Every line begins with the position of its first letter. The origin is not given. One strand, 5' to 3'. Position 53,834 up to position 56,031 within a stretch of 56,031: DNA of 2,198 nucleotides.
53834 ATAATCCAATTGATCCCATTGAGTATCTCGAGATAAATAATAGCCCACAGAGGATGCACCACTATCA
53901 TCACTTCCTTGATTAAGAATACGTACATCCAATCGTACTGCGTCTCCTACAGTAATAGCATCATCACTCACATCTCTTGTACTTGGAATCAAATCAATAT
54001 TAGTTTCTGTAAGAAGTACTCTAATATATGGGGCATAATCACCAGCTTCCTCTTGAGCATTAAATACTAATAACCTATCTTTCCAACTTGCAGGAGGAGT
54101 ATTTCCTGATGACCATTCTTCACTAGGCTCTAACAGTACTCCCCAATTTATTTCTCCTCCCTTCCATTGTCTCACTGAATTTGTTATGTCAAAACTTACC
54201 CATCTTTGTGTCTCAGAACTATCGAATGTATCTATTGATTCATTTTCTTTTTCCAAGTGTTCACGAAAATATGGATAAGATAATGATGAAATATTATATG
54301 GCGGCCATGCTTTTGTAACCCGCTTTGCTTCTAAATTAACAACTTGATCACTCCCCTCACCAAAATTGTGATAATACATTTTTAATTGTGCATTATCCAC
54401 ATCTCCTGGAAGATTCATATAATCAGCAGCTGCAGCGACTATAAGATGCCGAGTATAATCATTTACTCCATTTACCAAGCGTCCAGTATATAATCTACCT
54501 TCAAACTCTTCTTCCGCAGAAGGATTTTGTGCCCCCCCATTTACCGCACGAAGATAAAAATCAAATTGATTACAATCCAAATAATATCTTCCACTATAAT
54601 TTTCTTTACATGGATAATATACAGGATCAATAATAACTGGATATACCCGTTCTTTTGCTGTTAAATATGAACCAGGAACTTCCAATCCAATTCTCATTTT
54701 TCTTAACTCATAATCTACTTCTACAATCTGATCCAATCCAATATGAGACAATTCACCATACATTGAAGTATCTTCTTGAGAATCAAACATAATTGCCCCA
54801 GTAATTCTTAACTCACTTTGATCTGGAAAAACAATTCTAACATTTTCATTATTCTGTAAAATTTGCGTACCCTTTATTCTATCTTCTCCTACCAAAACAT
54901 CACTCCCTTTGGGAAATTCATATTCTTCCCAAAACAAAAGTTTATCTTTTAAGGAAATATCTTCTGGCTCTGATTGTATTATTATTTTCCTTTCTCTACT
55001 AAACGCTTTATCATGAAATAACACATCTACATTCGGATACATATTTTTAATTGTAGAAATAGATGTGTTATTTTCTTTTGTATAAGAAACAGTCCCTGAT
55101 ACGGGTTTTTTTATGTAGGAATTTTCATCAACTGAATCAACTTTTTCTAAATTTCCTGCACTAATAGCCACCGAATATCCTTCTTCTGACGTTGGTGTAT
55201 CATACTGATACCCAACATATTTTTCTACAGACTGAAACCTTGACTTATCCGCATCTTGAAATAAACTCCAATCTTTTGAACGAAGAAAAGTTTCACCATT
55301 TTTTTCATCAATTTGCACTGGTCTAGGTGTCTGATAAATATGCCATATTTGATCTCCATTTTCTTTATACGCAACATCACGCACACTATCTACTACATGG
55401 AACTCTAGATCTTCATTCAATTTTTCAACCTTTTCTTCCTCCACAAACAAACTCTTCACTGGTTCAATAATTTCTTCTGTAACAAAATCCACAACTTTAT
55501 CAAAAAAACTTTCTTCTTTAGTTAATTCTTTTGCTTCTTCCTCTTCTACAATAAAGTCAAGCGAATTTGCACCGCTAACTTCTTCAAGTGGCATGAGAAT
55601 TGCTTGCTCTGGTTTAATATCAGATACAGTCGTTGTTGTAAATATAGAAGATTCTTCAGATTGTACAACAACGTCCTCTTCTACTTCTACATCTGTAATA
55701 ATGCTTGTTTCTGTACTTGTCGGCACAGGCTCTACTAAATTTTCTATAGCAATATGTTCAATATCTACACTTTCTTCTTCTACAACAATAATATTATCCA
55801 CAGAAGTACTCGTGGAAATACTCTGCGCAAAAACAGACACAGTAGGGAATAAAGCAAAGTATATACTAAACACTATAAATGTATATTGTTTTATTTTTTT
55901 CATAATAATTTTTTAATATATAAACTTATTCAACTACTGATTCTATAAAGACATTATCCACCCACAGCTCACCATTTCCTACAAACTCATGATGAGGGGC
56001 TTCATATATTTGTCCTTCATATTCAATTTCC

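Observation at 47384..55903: Giant Sec-exported RHS toxin with a stacked adhesin-like N-terminus in a minimal, CPR-like genome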

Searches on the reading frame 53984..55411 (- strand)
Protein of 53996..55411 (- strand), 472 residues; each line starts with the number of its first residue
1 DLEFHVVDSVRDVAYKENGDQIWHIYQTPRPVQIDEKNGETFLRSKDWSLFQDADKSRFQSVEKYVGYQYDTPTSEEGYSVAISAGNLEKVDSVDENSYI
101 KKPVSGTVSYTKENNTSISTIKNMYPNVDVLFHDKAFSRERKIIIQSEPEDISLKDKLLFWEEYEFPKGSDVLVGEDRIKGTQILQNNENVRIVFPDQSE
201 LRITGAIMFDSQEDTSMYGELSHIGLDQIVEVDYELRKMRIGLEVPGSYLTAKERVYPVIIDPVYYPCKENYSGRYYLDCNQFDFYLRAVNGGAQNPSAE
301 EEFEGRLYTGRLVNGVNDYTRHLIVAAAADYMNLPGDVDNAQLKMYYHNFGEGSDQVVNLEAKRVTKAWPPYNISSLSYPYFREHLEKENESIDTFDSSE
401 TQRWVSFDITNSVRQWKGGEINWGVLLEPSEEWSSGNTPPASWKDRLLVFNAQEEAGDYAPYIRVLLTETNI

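Call 25: find_homologous_proteins(query=window:53996-55411:-, max_evalue=0.001)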
Query seq(472 aa): 6443 candidates shared short words with the query, none scored E <= 0.001.

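Call 57: predict_structure(alignment_id=A2)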
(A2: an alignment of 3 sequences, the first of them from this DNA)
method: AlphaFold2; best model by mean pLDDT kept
length: 475 residues; sequences in the alignment: 3
mean_pLDDT: 42.4   pTM: 0.43
mean pLDDT of the five models: 42.4, 38.8, 38.5, 37.0, 31.0
residues with pLDDT >= 90: 0; 70-90: 30; 50-70: 107; < 50: 338
segments of 3 or more residues with pLDDT < 50: 1-36, 38-76, 92-99, 134-137, 204-225, 252-475
pLDDT, mean of each block of 10 residues (from residue 1): 28 30 31 42 42 36 42 47 58 45 54 56 64 52 61 66 77 72 61 66 47 32 51 79 62 42 32 27 28 26 25 26 31 40 39 36 33 29 33 38 43 41 27 24 23 26 30 22
secondary structure, 60 per line:
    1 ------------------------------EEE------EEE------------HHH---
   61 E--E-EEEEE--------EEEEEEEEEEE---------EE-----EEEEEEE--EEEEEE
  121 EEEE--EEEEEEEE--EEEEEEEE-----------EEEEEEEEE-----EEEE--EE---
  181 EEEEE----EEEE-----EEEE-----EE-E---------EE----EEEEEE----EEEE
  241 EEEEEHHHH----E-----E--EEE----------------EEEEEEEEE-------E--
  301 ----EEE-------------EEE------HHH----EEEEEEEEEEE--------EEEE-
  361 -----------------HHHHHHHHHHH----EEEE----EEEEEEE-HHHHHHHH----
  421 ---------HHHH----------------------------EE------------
elements in order: E31-33 E40-42 E66-70 E79-89 E106-112 E115-124 E127-134 E137-144 E156-164 E170-173 E181-185 E190-193 E199-202 E227-232 E237-245 H246-249 E263-265 E282-290 E305-307 E321-323 E337-347 E356-359 H378-388 E393-396 E401-407 H409-416 H430-433

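Call 73: find_related_loci(query=A2, collection=metagenome_contigs, flank=10000)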
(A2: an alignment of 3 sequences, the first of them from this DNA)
Query A2 (475 aa) in metagenome_contigs; peptide patterns used: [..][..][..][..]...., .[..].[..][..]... (x = any residue, [..] = any of these).
429 stretches matched a pattern, but none encodes a relative of the query by tblastn (E <= 1e-3).

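Call 88: search_solved_structures(query=A2, max_evalue=10, show_alignments=2)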
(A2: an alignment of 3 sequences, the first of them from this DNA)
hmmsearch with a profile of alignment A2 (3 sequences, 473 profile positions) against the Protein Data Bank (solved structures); distinct sequences matched with E-value up to 10: 2.
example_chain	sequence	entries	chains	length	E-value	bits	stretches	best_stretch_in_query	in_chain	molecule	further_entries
8hfa_A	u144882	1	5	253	1.5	10.6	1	358-435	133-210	NodB homology domain-containing protein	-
4ld7_A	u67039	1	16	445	1.8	10.3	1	360-410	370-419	Dimethylallyl tryptophan synthase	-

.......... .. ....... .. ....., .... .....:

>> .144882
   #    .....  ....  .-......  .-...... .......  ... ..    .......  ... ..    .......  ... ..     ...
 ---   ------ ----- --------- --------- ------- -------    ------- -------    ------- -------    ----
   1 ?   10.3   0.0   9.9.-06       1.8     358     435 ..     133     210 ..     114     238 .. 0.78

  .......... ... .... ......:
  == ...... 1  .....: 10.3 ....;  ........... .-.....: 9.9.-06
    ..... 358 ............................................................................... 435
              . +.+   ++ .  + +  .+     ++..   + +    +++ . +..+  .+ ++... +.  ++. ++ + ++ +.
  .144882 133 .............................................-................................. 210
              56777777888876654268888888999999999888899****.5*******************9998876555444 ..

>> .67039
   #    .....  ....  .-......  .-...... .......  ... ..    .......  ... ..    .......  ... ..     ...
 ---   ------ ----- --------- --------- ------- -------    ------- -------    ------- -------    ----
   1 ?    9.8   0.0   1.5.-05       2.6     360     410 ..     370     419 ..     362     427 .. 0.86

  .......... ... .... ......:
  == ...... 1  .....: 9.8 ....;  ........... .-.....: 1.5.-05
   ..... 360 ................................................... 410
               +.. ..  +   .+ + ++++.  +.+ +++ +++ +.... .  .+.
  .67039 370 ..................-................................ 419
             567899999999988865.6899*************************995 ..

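Call 89: fold_search(model_id=the predicted structure, library=pdb)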
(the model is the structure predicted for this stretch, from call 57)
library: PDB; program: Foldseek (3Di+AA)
matches with E <= 10: 437; with E <= 0.001: 0
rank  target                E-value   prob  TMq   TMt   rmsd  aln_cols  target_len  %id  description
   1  1o7d_D                3.7e-02  0.99  0.26  0.41   5.7       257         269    8  The structure of the bovine lysosomal a-mannosidase suggests a novel mechanism for low pH activation (released 2003-03-20)
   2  8e4k_B                4.1e-02  0.94  0.21  0.14  13.1       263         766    8  Co-crystal structure of Chaetomium glucosidase with compound 7 (released 2023-02-22)
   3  8e4i_B                4.1e-02  0.94  0.21  0.14  13.6       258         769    8  Co-crystal structure of Chaetomium glucosidase with compound 6 (released 2023-02-22)
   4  7ufs_A                4.7e-02  0.47  0.22  0.12  19.5       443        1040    7  Cryo-EM Structure of Bl_Man38B at 3.4 A (released 2022-11-16)
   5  2wvx_A                5.2e-02  0.89  0.20  0.14  10.4       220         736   10  Structure of the Family GH92 Inverting Mannosidase BT3990 from Bacteroides thetaiotaomicron VPI-5482 (released 2009-11-03)
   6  8bdd_A                5.7e-02  0.15  0.13  0.09  22.3       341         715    6  Crystal structure of Bacteroides ovatus CP926 PL17 alginate lyase (released 2023-08-30)
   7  2wvz_B                6.3e-02  0.87  0.20  0.14  10.5       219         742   10  Structure of the Family GH92 Inverting Mannosidase BT3990 from Bacteroides thetaiotaomicron VPI-5482 (released 2009-12-29)
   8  5t89_X                6.6e-02  0.06  0.08  0.07  34.7       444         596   10  Crystal structure of VEGF-A in complex with VEGFR-1 domains D1-6 (released 2017-02-01)
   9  2wvx_B                7.6e-02  0.85  0.20  0.14  10.4       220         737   10  Structure of the Family GH92 Inverting Mannosidase BT3990 from Bacteroides thetaiotaomicron VPI-5482 (released 2009-11-03)
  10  6wzn                  8.0e-02  0.06  0.09  0.09  26.8       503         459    7  Crystal Structure of a Fluorescent Single Chain Fv Chimera (released 2021-01-27)
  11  8e3j_B                8.4e-02  0.84  0.20  0.13  14.0       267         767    7  Co-crystal structure of Chaetomium glucosidase with compound 4 (released 2023-02-22)
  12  2wzs_F                9.7e-02  0.80  0.20  0.14  10.4       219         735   10  Structure of the Family GH92 Inverting Mannosidase BT3990 from Bacteroides thetaiotaomicron VPI-5482 in complex with M (released 2009-12-29)
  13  8ehp_B                1.1e-01  0.84  0.21  0.14  12.8       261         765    9  Co-crystal structure of Chaetomium glucosidase with compound 13 (released 2023-02-22)
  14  1loh_A                1.1e-01  0.47  0.21  0.15  16.8       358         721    9  Streptococcus pneumoniae Hyaluronate Lyase in Complex with Hexasaccharide Hyaluronan Substrate (released 2002-08-07)
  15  8e3p_A                1.2e-01  0.82  0.21  0.14  11.2       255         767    9  Co-crystal structure of Chaetomium glucosidase with compound 5 (released 2023-02-22)
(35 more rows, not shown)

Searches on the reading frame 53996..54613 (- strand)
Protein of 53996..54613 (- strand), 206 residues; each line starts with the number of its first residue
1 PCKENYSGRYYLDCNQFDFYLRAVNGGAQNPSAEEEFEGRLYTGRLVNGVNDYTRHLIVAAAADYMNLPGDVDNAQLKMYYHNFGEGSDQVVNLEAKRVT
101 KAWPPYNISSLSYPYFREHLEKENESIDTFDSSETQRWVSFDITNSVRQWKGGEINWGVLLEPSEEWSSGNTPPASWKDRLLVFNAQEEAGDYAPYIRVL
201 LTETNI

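Call 7: search_protein_families(library=pfam, proteins=[window:53996-54613:-], max_evalue=10)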
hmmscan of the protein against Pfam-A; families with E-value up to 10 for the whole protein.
seq(206 aa): 2 families
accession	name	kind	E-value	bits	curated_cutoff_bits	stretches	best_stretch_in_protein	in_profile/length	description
PF24517.2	CBM96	-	0.00014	22.2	26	1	66-159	49-135/164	Carbohydrate-binding module family 96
PF00688.24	TGFb_propeptide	-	0.019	15.1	25.8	1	133-163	178-209/242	TGF-beta propeptide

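Call 26: search_protein_families(library=ncbifam, proteins=[window:53996-54613:-], max_evalue=10)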
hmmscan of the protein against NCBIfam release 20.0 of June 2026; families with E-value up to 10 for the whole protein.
seq(206 aa): 1 family
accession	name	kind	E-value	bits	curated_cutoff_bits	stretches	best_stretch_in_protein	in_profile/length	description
NF033679.1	DNRLRE_dom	domain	3.9e-12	46.5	34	1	40-199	19-163/164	DNRLRE domain-containing protein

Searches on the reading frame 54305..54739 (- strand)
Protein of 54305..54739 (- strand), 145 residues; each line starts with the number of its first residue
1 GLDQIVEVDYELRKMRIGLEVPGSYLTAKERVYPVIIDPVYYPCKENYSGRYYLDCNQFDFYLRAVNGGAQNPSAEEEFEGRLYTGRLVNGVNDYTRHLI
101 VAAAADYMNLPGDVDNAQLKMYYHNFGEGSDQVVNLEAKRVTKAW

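Call 75: find_related_loci(query=A4, collection=metagenome_contigs, flank=10000)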
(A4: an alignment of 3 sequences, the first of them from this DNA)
Query A4 (145 aa) in metagenome_contigs; peptide patterns used: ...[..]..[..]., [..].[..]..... (x = any residue, [..] = any of these).
48 stretches matched a pattern; 2 encode a relative of the query (tblastn E <= 1e-3); 2 distinct loci.
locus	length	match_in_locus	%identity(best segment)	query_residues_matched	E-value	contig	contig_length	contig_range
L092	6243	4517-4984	31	5-145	7e-15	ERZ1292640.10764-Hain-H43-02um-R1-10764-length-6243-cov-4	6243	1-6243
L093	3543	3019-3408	26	3-145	3e-7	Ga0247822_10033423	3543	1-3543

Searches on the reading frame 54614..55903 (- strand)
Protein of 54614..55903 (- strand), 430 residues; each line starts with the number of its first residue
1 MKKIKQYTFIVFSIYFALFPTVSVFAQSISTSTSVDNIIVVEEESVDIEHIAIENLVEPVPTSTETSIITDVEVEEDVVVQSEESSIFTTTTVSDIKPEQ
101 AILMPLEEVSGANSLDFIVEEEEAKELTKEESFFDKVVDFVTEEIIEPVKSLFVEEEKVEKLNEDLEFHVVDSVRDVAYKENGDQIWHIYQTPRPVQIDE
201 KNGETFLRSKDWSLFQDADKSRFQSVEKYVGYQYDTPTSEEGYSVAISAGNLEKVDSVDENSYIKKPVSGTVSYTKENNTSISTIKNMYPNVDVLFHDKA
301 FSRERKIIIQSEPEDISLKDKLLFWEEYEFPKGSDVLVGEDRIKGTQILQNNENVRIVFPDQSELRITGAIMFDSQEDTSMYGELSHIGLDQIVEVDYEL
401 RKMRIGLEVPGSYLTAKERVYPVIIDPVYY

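Call 7: search_protein_families(library=pfam, proteins=[window:54614-55903:-], max_evalue=10)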
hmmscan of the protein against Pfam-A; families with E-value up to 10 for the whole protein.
seq(430 aa): 1 family
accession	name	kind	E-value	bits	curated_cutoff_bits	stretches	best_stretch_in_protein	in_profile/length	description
PF09138.17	Urm1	-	0.78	10.6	21.8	1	117-159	12-58/96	Urm1 (Ubiquitin related modifier)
